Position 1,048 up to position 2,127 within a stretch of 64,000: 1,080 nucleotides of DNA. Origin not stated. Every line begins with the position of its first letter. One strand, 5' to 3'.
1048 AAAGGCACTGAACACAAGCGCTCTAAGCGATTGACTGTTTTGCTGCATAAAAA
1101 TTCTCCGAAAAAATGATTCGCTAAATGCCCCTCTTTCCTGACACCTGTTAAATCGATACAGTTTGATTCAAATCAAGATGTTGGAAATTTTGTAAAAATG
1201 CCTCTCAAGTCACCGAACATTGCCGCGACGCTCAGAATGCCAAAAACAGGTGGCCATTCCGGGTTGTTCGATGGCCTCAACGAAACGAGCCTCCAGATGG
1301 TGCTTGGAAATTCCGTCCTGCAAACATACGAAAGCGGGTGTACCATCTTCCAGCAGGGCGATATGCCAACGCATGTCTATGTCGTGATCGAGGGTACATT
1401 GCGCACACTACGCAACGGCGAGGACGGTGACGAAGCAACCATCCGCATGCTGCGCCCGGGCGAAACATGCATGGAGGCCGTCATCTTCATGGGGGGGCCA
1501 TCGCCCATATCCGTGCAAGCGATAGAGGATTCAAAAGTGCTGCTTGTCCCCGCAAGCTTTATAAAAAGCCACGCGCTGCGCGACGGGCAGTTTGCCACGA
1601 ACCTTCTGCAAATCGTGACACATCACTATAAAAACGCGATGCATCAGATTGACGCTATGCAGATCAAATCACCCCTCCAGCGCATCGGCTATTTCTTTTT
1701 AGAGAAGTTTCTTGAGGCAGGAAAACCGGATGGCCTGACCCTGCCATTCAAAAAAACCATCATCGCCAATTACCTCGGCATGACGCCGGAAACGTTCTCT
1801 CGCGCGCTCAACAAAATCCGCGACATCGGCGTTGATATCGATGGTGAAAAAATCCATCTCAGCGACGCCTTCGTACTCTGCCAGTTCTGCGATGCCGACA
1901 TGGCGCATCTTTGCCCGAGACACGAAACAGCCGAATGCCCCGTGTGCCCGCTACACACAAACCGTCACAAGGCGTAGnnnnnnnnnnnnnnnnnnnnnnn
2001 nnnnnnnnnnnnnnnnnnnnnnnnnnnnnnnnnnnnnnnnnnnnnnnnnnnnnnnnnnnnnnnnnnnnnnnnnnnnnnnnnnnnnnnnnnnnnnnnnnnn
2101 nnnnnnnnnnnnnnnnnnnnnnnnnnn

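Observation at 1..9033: Lower-GC anaerobic-metabolism island ending at the 3' end of tRNA-Gln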

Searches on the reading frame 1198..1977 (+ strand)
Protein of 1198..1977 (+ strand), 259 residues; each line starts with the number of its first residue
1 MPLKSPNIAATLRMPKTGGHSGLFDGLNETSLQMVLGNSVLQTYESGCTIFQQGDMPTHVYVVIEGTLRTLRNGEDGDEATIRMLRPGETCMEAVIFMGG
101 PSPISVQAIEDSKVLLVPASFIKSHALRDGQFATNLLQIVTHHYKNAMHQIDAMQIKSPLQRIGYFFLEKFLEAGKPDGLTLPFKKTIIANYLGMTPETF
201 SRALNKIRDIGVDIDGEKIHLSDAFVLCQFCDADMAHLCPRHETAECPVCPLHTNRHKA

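Call 6: search_protein_families(library=pfam, proteins=[window:1198-1977:+])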
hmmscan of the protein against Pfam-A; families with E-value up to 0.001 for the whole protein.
window:1198-1977:+ (259 aa): 2 families
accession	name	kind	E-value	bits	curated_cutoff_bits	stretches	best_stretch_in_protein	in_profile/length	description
PF00027.35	cNMP_binding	-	4.4e-19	68.7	27.5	1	42-122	2-82/89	Cyclic nucleotide-binding domain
PF13545.12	HTH_Crp_2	-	1.4e-08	35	27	1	161-225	1-65/70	Crp-like helix-turn-helix domain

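Call 9: find_encoding_contigs(protein=window:1198-1977:+, flank=10000, max_places=6)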
Protein window:1198-1977:+ (259 aa): 8 contigs read that carry it; 6 places shown.
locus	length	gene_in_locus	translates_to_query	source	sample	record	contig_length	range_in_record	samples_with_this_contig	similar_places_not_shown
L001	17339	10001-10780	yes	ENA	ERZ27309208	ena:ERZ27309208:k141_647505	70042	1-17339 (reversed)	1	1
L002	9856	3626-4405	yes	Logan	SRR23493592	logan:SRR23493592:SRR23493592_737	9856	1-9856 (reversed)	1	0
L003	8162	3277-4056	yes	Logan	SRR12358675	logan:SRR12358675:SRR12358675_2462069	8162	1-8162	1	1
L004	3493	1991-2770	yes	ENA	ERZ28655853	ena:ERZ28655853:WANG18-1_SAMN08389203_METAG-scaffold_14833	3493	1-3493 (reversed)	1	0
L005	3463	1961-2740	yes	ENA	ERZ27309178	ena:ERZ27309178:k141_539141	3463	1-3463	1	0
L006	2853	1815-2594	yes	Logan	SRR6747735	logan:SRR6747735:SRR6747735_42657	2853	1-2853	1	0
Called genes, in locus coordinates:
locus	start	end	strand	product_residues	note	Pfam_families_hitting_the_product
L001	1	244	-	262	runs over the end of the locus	PF13145:Rotamase_2, PF13616:Rotamase_3, PF00639:Rotamase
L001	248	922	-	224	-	PF02665:Nitrate_red_gam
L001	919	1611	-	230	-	PF02613:Nitrate_red_del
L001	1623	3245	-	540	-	PF12838:Fer4_7 (weak), PF13237:Fer4_10, PF13247:Fer4_11, PF14711:Nitr_red_bet_C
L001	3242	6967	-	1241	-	PF14710:Nitr_red_alph_N, PF00384:Molybdopterin, PF28599:NarG_dom_V, PF01568:Molydop_binding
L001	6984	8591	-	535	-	PF07690:MFS_1 (weak)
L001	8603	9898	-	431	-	PF07690:MFS_1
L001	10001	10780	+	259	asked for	PF00027:cNMP_binding, PF13545:HTH_Crp_2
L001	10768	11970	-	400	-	PF03453:MoeA_N, PF00994:MoCF_biosynth, PF03454:MoeA_C (weak)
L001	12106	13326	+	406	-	PF13372:Alginate_exp (weak)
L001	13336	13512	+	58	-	-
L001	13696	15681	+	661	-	PF13597:NRDD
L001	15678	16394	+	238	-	PF13353:Fer4_12, PF04055:Radical_SAM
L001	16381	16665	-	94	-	PF13560:HTH_31 (weak), PF01381:HTH_3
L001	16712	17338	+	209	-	?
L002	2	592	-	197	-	?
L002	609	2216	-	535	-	PF07690:MFS_1 (weak)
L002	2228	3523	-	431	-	PF07690:MFS_1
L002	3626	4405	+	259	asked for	PF00027:cNMP_binding, PF13545:HTH_Crp_2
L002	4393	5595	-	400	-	PF03453:MoeA_N, PF00994:MoCF_biosynth, PF03454:MoeA_C (weak)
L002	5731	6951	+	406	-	PF13372:Alginate_exp (weak)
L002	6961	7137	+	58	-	-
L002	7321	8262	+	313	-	PF13597:NRDD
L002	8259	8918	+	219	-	PF13597:NRDD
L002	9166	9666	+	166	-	-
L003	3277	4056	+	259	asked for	PF00027:cNMP_binding, PF13545:HTH_Crp_2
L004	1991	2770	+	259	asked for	PF00027:cNMP_binding, PF13545:HTH_Crp_2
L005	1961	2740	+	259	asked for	PF00027:cNMP_binding, PF13545:HTH_Crp_2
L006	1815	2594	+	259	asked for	PF00027:cNMP_binding, PF13545:HTH_Crp_2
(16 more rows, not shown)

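Call 11: search_protein_families(library=pfam, proteins=[L001:16712-17338:+, L001:16381-16665:-, L002:9166-9666:+, L001:13336-13512:+], max_evalue=0.01)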
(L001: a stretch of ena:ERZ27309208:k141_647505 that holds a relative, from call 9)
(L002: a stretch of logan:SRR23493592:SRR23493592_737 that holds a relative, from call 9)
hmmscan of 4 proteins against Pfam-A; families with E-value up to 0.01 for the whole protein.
L001:16712-17338:+ (209 aa): 0 families

L001:16381-16665:- (94 aa): 3 families
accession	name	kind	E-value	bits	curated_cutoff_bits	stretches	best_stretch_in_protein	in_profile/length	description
PF01381.28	HTH_3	-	2.1e-09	37.7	23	1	31-79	3-51/55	Helix-turn-helix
PF13560.12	HTH_31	-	3.5e-06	27.7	27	1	27-75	4-53/64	Helix-turn-helix domain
PF13443.12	HTH_26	-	0.0014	19.3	22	1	34-85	7-59/63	Cro/C1-type HTH DNA-binding domain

L002:9166-9666:+ (166 aa): 0 families

L001:13336-13512:+ (58 aa): 0 families

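Call 17: find_encoding_contigs(protein=window:1237-1977:+, flank=10000, max_places=6)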
Protein window:1237-1977:+ (246 aa): 2 contigs read that carry it; 1 place shown.
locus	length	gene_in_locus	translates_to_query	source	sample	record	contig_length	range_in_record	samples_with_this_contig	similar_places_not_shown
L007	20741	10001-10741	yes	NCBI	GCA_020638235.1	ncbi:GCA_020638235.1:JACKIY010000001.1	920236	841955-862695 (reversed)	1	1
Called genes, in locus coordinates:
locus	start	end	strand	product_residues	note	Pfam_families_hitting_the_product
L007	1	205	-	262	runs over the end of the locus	PF13145:Rotamase_2, PF13616:Rotamase_3, PF00639:Rotamase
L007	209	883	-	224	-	PF02665:Nitrate_red_gam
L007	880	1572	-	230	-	PF02613:Nitrate_red_del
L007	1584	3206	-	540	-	PF12838:Fer4_7 (weak), PF13237:Fer4_10, PF13247:Fer4_11, PF14711:Nitr_red_bet_C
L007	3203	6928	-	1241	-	PF14710:Nitr_red_alph_N, PF00384:Molybdopterin, PF28599:NarG_dom_V, PF01568:Molydop_binding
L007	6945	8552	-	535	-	PF07690:MFS_1 (weak)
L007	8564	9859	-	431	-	PF07690:MFS_1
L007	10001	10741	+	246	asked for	PF00027:cNMP_binding, PF13545:HTH_Crp_2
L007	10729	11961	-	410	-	PF03453:MoeA_N, PF00994:MoCF_biosynth, PF03454:MoeA_C (weak)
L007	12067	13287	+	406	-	PF13372:Alginate_exp (weak)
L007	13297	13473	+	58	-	-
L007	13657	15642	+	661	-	PF13597:NRDD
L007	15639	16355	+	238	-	PF13353:Fer4_12, PF04055:Radical_SAM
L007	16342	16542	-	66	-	PF01381:HTH_3 (weak)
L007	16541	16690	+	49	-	-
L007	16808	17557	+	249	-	-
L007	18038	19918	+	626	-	PF08238:Sel1, PF01471:PG_binding_1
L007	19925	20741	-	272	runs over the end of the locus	PF00288:GHMP_kinases_N, PF08544:GHMP_kinases_C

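Call 34: find_homologous_proteins(query=L001:16712-17338:+)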
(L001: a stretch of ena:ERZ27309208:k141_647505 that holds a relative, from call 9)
Query L001:16712-17338:+ (209 aa): 83 proteins with E <= 0.001 among 553 candidates.
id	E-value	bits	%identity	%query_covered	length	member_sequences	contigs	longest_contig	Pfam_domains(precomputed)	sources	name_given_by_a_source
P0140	3.5e-111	388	97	84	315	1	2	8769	-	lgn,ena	-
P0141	2.8e-68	248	61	91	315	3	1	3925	-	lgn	-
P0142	3.2e-68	248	61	91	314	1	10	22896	-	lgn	-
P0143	3.2e-63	231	61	82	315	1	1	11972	-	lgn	-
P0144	8.1e-62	227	60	82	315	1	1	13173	-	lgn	-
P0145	1.2e-59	220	55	84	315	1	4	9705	-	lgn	-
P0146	2.9e-59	218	55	84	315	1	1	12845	-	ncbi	-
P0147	1.5e-57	213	54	82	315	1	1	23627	-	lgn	-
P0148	1.3e-54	203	63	69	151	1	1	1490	-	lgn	-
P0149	4.8e-42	162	48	76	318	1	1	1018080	-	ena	-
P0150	8.7e-41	158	43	94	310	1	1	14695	-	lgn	-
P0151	6.4e-34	136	44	77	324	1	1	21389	PF04471.19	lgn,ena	-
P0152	6.0e-33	132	40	82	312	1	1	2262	-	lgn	-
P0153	4.5e-32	130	45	76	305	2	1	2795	PF04471.19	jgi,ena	-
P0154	2.4e-31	127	41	89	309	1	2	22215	PF04471.19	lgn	-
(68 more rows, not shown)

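Call 35: find_encoding_contigs(protein=P0140, flank=10000, max_places=4)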
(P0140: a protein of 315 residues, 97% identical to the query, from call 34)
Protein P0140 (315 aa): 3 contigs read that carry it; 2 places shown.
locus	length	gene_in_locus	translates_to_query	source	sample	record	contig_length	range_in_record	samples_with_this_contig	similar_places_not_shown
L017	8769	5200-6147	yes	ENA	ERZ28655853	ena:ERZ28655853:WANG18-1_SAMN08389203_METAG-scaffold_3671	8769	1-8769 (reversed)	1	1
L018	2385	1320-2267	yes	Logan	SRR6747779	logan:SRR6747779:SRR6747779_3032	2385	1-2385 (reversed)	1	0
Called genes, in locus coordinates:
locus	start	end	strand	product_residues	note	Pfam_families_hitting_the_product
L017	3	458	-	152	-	?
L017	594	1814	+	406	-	PF13372:Alginate_exp (weak)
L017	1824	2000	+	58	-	-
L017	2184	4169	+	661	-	PF13597:NRDD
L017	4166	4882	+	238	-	PF13353:Fer4_12, PF04055:Radical_SAM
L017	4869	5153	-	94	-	PF13560:HTH_31 (weak), PF01381:HTH_3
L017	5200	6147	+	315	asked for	-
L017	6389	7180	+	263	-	PF02195:ParB_N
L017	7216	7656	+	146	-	PF11149:DUF2924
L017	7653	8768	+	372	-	?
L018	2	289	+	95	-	?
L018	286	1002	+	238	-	PF13353:Fer4_12, PF04055:Radical_SAM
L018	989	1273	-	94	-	PF13560:HTH_31 (weak), PF01381:HTH_3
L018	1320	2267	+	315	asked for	-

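Call 38: find_encoding_contigs(protein=P0147, flank=10000, max_places=2)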
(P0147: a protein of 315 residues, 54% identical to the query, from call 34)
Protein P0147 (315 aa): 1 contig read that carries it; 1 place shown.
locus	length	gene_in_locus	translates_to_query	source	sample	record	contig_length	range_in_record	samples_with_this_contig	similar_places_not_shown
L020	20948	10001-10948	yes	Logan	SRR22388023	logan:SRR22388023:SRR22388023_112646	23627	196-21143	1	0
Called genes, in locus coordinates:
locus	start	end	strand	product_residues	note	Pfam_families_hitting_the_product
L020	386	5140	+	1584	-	PF24883:NPHP3_N (faint), PF03308:MeaB (weak), PF13191:AAA_16 (faint)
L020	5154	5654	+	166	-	-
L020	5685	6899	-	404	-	-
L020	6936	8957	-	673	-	PF09848:SLFN-g3_helicase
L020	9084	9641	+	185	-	-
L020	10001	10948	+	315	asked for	-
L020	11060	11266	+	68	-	-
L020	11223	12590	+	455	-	PF02195:ParB_N, PF01555:N6_N4_Mtase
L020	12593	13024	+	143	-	PF18932:DUF5681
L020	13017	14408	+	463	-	PF03237:Terminase_6N (weak), PF17289:Terminase_6C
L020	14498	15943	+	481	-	PF06103:DUF948 (faint), PF28019:HmpF (weak), PF24161:CCDC39 (weak)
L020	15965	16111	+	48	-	-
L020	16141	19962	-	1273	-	-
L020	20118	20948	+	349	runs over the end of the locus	PF14279:HNH_5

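Call 40: find_homologous_proteins(query=L007:209-883:-)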
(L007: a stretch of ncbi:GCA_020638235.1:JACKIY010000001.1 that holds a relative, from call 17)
Query L007:209-883:- (224 aa): 8000 proteins with E <= 0.001 among 8000 candidates; the best 120 are listed.
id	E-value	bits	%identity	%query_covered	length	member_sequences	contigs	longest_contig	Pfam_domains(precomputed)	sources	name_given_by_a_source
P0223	8.0e-141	485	100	100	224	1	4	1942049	PF02665.20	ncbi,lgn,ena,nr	ncbi:MAG: respiratory nitrate reductase subunit gamma [Rhodospirillales bacterium]|nr:respiratory ni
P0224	5.1e-132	456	92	100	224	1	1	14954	PF02665.20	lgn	-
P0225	8.5e-132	456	92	100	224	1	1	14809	PF02665.20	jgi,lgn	jgi:nitrate reductase gamma subunit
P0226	1.7e-131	455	92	100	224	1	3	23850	PF02665.20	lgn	-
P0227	4.7e-125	434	87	100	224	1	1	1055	PF02665.20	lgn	-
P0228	6.1e-125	433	87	100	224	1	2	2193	PF02665.20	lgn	-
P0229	1.3e-124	432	88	100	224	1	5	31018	PF02665.20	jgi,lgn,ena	-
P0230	1.4e-124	432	87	100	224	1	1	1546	PF02665.20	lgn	-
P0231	1.4e-124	432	87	100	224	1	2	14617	PF02665.20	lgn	-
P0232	2.3e-124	431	87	100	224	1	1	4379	PF02665.20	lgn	-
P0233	1.5e-123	429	86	100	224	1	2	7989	PF02665.20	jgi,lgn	jgi:nitrate reductase gamma subunit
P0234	9.3e-113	393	81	100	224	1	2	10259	PF02665.20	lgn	-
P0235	1.7e-112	393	80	100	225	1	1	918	PF02665.20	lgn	-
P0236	2.4e-110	386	80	99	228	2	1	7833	PF02665.20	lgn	-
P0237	4.0e-110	385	78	100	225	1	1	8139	PF02665.20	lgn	-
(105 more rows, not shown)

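Call 41: find_encoding_contigs(protein=P0223, flank=10000, max_places=4)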
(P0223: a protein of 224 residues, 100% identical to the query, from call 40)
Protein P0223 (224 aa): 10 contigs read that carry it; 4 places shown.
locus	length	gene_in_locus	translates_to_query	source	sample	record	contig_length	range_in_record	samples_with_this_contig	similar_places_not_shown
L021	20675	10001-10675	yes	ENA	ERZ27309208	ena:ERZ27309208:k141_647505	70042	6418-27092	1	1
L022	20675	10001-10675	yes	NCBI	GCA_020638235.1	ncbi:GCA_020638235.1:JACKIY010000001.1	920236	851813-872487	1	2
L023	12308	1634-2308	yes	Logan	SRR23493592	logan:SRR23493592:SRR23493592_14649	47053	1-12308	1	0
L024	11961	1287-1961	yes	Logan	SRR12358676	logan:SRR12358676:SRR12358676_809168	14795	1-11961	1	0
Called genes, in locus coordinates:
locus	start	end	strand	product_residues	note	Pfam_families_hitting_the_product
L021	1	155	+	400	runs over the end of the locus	PF03453:MoeA_N, PF00994:MoCF_biosynth, PF03454:MoeA_C (weak)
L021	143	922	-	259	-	PF00027:cNMP_binding, PF13545:HTH_Crp_2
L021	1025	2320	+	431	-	PF07690:MFS_1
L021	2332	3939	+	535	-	PF07690:MFS_1 (weak)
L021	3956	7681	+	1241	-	PF14710:Nitr_red_alph_N, PF00384:Molybdopterin, PF28599:NarG_dom_V, PF01568:Molydop_binding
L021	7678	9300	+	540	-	PF12838:Fer4_7 (weak), PF13237:Fer4_10, PF13247:Fer4_11, PF14711:Nitr_red_bet_C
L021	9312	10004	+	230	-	PF02613:Nitrate_red_del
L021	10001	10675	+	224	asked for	PF02665:Nitrate_red_gam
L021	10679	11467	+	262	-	PF13145:Rotamase_2, PF13616:Rotamase_3, PF00639:Rotamase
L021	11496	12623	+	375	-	PF05940:NnrS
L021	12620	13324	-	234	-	PF00027:cNMP_binding, PF13545:HTH_Crp_2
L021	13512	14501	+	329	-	PF04055:Radical_SAM, PF13353:Fer4_12 (weak), PF06463:Mob_synth_C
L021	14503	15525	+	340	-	PF01967:MoaC, PF00994:MoCF_biosynth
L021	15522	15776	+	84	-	-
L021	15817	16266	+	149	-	PF02391:MoaE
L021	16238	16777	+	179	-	PF12804:NTP_transf_3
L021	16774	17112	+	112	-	-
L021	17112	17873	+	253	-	PF01925:TauE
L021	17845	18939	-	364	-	PF00899:ThiF, PF00581:Rhodanese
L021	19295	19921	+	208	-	PF10354:BMT5-like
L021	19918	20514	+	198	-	PF13532:2OG-FeII_Oxy_2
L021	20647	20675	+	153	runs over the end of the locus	-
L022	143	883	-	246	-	PF00027:cNMP_binding, PF13545:HTH_Crp_2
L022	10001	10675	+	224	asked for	PF02665:Nitrate_red_gam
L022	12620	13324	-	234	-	PF00027:cNMP_binding, PF13545:HTH_Crp_2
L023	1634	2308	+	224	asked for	PF02665:Nitrate_red_gam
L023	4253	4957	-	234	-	PF00027:cNMP_binding, PF13545:HTH_Crp_2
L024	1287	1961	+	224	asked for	PF02665:Nitrate_red_gam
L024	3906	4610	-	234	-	PF00027:cNMP_binding, PF13545:HTH_Crp_2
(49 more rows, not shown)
